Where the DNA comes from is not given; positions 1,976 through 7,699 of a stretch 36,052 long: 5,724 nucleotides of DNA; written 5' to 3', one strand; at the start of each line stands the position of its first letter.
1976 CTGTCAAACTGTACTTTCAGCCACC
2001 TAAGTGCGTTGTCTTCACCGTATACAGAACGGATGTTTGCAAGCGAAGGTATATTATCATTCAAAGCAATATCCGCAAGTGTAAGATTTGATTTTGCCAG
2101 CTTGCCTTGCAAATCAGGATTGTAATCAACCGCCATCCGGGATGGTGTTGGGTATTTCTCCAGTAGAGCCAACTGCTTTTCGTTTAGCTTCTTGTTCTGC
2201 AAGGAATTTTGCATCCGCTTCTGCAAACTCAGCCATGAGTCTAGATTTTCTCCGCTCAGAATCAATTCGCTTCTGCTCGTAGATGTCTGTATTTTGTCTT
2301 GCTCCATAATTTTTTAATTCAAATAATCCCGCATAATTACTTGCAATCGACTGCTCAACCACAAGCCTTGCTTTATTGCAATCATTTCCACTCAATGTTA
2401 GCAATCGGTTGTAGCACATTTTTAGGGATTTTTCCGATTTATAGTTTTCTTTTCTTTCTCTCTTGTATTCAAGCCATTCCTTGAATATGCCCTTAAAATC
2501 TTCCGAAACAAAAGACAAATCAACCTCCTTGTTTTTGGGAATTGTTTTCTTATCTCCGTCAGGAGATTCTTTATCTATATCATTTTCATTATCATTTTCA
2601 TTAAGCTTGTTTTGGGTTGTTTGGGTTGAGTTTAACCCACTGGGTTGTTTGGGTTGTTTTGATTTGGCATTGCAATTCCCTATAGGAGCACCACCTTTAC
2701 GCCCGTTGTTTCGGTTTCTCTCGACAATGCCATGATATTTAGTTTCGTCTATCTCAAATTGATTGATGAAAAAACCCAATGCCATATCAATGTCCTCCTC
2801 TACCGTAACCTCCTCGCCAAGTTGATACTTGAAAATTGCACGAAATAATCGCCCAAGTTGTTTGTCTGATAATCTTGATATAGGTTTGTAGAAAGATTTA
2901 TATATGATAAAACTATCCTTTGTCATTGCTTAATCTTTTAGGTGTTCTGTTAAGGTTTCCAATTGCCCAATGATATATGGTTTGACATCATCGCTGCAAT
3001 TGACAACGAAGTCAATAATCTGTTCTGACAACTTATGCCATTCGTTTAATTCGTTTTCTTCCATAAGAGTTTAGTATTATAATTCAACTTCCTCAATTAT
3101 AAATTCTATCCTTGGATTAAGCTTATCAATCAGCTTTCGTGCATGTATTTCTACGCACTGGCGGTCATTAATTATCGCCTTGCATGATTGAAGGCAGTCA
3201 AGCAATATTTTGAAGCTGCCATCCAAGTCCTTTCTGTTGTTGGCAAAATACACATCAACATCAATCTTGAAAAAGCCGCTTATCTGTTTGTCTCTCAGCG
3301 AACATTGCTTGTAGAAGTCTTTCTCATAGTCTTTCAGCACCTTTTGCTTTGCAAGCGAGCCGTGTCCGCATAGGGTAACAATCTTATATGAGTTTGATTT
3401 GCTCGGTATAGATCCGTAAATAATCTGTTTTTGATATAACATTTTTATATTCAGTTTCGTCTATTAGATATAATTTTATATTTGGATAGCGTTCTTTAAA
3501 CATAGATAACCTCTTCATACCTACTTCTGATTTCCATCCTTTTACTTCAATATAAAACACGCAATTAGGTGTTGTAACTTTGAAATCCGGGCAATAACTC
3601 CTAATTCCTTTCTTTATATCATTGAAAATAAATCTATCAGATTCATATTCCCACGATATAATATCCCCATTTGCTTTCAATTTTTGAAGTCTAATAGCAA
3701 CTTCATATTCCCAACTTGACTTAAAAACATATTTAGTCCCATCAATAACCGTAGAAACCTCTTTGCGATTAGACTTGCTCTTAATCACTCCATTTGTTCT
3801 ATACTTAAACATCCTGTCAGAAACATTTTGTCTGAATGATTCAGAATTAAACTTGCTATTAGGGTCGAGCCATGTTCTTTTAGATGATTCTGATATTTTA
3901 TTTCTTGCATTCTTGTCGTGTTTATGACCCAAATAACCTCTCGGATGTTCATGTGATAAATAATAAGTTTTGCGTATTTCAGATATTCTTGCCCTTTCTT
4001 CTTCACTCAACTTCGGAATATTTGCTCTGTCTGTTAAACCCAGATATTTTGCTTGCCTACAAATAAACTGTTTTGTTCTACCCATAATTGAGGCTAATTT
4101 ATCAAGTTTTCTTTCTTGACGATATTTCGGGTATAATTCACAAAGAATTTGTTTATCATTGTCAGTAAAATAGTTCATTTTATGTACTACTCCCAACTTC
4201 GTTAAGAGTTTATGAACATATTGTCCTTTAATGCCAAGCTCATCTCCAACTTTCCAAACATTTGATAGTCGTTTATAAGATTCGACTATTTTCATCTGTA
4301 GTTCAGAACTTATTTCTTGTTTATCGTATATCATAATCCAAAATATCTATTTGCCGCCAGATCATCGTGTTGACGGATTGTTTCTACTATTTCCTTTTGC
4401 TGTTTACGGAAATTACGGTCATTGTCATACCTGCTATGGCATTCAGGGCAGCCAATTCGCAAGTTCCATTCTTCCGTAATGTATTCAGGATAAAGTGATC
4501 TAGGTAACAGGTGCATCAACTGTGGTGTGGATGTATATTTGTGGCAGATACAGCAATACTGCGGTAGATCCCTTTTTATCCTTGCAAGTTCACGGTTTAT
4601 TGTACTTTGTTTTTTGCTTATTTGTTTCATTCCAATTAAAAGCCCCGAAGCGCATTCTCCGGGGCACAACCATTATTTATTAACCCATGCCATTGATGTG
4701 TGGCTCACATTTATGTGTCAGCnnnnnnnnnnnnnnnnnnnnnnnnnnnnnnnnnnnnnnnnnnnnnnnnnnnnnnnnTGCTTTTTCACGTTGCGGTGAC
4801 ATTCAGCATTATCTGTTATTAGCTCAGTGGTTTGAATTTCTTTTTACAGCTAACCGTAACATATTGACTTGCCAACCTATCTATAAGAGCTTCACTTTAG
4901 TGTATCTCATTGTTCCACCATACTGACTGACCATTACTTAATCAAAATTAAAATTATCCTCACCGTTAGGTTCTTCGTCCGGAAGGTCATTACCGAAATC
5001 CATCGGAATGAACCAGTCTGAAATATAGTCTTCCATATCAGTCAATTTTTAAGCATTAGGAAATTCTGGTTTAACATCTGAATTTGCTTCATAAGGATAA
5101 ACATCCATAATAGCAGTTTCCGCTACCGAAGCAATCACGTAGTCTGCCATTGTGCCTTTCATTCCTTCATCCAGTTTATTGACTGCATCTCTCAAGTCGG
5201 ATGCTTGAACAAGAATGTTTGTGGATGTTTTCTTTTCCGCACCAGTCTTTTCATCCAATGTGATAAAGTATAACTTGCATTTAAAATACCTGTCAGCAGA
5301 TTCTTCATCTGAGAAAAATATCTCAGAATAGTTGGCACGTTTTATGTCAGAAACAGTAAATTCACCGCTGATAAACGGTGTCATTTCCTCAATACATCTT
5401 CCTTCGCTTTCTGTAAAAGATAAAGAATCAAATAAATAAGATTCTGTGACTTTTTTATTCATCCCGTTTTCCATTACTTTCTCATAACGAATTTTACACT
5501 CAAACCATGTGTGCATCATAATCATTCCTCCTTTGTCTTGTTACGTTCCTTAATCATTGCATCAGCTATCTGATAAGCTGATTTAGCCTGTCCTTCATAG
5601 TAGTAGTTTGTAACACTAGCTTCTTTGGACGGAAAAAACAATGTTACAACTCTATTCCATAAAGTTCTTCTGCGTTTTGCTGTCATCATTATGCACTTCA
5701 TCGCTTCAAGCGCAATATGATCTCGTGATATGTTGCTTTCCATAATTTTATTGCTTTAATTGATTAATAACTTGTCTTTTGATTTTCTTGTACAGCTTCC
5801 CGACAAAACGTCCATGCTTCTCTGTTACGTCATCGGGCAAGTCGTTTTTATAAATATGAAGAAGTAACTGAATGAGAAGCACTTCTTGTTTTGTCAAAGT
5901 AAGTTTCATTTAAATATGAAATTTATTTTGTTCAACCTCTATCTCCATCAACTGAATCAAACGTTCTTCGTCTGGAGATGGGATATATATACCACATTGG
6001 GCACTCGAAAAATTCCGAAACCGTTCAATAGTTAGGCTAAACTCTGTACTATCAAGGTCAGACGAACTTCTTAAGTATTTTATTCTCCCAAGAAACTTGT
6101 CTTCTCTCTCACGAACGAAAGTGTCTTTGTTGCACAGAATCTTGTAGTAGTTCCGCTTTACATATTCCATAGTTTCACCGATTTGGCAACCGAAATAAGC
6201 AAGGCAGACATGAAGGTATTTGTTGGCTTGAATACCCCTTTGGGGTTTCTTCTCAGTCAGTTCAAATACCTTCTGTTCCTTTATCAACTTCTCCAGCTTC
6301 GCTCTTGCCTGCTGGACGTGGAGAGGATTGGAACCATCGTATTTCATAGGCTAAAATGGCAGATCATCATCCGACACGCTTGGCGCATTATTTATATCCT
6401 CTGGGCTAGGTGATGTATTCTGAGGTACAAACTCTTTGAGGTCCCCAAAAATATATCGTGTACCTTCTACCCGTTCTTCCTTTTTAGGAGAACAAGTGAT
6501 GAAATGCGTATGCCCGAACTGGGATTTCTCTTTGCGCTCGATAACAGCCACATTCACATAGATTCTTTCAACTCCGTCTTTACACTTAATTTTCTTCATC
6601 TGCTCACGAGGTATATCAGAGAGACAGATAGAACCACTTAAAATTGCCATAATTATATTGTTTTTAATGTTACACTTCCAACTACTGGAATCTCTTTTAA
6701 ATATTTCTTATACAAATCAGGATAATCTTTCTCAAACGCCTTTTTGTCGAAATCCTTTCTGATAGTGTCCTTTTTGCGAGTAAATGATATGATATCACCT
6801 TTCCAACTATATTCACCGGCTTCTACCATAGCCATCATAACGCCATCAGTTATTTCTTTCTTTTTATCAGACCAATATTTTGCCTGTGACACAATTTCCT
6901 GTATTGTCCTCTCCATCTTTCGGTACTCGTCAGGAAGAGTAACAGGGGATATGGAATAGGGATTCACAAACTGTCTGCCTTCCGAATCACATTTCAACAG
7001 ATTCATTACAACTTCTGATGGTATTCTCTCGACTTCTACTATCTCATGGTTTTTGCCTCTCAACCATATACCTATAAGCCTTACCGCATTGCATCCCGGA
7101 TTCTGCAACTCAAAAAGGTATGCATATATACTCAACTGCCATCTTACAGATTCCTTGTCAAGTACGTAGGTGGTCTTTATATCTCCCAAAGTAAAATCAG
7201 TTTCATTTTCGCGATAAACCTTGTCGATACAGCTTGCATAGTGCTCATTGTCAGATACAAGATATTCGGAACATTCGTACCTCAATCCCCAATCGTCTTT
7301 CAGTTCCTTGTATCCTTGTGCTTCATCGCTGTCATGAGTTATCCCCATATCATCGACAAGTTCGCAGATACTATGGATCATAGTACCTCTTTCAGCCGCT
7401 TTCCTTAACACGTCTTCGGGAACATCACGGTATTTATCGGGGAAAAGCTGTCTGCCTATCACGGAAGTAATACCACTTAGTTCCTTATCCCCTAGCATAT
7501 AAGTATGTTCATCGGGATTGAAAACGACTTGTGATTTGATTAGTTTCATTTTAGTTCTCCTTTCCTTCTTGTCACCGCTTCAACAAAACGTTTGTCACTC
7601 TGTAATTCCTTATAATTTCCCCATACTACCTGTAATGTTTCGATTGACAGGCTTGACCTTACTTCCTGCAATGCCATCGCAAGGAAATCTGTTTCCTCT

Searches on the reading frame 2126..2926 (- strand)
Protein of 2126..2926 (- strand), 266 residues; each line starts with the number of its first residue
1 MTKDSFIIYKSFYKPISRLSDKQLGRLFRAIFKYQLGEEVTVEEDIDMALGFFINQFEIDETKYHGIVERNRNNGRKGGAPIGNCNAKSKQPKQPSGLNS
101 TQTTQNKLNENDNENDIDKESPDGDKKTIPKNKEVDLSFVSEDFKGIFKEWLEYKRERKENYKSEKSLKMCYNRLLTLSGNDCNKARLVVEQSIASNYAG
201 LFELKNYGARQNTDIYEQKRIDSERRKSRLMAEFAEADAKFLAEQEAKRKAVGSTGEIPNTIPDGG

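Call 24: search_protein_families(library=phrogs, proteins=[window:2126-2926:-], max_evalue=0.001)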
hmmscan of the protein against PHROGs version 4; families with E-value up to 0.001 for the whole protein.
window:2126-2926:- (266 aa): 6 families
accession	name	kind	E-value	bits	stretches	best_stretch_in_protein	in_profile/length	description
phrog_16304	-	unknown function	8.7e-22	79.2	1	1-161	2-163/244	-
phrog_19415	-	unknown function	3.3e-10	41.3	1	1-113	3-110/224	-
phrog_15768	-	unknown function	5.8e-10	40.5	1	3-128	2-122/228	-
phrog_18589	-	unknown function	8e-10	39.9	1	147-249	44-148/156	-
phrog_678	-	DNA, RNA and nucleotide metabolism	1.6e-08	35.5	1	80-215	152-295/346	replication initiation O-like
phrog_6451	-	DNA, RNA and nucleotide metabolism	1.4e-06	29.3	1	47-214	71-246/272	primosomal protein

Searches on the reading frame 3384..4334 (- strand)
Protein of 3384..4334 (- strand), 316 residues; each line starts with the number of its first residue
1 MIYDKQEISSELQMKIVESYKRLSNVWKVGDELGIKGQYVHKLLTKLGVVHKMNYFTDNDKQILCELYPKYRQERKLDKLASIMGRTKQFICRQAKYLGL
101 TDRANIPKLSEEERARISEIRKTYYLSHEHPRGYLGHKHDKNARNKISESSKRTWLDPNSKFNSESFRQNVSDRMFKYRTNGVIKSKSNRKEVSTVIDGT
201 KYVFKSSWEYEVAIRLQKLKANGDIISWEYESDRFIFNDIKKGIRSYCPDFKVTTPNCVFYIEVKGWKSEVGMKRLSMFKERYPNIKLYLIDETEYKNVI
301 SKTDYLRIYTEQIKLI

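Call 24: search_protein_families(library=phrogs, proteins=[window:3384-4334:-], max_evalue=0.001)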
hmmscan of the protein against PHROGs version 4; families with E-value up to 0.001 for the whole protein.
window:3384-4334:- (316 aa): 6 families
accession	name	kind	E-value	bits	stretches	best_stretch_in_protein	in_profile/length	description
phrog_190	-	DNA, RNA and nucleotide metabolism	1.1e-18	68.6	1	27-300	22-291/338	Holliday junction resolvase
phrog_9019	-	DNA, RNA and nucleotide metabolism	6.2e-13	50.1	1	164-294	22-137/160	Holliday junction resolvase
phrog_22215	-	unknown function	1.2e-07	32.8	1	100-301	114-308/324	-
phrog_29037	-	DNA, RNA and nucleotide metabolism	1.2e-06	29.2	1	108-297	43-215/241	endonuclease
phrog_945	-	DNA, RNA and nucleotide metabolism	3.2e-06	28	1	200-299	10-97/145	endonuclease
phrog_323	-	transcription regulation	9.7e-05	23.1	1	27-124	61-165/319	transcriptional regulator, D5-like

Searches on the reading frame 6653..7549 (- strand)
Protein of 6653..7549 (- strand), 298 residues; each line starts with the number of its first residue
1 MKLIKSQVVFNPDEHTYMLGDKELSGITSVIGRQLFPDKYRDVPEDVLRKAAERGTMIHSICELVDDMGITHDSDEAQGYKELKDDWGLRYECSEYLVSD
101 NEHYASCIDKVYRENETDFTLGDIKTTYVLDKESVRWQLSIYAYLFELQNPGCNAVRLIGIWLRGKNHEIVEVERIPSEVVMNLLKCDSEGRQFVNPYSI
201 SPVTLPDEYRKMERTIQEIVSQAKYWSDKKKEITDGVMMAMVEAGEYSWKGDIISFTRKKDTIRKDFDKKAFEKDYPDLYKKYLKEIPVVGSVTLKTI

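Call 24: search_protein_families(library=phrogs, proteins=[window:6653-7549:-], max_evalue=0.001)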
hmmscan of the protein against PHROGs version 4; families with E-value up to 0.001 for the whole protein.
window:6653-7549:- (298 aa): 4 families
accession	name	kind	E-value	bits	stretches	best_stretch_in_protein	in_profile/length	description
phrog_434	-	DNA, RNA and nucleotide metabolism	1.3e-22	81.5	1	16-290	65-356/372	RecE-like recombination exonuclease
phrog_298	-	DNA, RNA and nucleotide metabolism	2.2e-13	51.2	1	5-184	46-249/293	exonuclease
phrog_6244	-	unknown function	1e-09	39.8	1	207-294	15-102/107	-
phrog_466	-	DNA, RNA and nucleotide metabolism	1e-07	32.6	1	50-144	210-316/446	exonuclease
